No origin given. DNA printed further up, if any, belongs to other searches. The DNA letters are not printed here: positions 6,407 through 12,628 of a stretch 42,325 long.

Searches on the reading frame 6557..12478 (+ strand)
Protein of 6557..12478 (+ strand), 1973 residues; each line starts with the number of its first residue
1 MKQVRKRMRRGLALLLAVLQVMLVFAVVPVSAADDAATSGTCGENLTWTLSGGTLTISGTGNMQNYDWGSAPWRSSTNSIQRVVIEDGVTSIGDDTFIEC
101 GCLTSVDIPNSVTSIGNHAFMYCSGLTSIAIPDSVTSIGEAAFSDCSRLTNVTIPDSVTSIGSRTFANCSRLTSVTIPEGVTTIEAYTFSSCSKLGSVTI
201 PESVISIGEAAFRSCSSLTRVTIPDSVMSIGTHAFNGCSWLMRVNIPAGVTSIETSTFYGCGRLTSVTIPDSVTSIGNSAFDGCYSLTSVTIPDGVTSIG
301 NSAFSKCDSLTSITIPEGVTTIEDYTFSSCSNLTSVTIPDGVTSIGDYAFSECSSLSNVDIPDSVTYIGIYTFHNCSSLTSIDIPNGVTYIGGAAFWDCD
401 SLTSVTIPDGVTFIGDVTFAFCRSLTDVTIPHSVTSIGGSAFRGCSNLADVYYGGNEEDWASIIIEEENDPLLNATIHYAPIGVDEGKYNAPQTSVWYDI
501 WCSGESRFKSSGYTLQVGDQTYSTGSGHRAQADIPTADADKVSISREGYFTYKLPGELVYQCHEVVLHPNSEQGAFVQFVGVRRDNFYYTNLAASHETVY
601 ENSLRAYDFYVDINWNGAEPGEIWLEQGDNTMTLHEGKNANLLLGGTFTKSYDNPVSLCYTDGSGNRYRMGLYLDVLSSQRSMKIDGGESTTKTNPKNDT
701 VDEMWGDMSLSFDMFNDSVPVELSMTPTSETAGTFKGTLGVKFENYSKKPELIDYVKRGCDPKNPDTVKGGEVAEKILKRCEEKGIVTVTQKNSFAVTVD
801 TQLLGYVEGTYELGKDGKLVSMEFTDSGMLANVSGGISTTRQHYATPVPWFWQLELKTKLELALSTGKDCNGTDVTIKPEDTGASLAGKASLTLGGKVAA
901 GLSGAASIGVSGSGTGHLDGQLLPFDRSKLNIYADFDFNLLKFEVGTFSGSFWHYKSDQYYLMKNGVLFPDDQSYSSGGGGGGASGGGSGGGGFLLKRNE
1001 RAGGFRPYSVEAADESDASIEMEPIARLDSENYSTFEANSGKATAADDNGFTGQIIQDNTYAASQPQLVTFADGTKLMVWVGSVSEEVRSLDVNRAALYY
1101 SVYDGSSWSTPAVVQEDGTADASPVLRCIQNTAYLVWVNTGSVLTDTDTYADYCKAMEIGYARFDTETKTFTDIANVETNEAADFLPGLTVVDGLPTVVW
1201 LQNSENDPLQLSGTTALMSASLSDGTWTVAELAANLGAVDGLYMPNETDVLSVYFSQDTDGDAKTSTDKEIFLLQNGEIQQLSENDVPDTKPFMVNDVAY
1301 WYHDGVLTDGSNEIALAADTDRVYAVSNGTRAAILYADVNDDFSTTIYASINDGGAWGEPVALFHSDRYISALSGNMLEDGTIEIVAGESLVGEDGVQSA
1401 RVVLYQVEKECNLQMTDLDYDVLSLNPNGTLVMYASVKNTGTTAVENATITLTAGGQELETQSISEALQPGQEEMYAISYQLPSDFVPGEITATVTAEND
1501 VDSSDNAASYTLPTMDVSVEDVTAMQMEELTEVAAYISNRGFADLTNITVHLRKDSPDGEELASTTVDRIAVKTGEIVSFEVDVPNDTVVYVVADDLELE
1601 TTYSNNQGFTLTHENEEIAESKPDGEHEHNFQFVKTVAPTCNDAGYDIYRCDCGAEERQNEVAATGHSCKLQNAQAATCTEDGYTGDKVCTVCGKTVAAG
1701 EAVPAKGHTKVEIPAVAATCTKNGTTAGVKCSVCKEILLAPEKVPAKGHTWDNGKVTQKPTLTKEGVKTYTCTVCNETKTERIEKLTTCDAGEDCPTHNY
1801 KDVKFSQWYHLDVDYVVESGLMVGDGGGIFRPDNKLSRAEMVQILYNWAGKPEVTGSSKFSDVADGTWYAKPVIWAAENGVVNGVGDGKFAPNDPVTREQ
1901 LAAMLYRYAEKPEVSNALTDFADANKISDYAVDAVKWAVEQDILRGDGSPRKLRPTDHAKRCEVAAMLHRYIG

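Call 7: search_protein_families(library=pfam, proteins=[window:6557-12478:+], max_evalue=0.01)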
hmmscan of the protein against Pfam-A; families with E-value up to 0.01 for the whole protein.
window:6557-12478:+ (1973 aa): 4 families
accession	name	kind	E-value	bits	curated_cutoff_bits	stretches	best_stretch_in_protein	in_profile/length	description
PF13306.12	LRR_5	-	9.3e-184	601.4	27.7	5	251-377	1-124/127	BspA type Leucine rich repeat region (6 copies)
PF00395.25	SLH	-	1.4e-28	99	20.8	2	1859-1902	1-44/44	S-layer homology domain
PF07705.17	CARDB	-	9e-08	32.7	22.7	1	1424-1504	14-92/101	CARDB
PF13855.12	LRR_8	-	2.2e-07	31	27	0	110-151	11-53/61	Leucine rich repeat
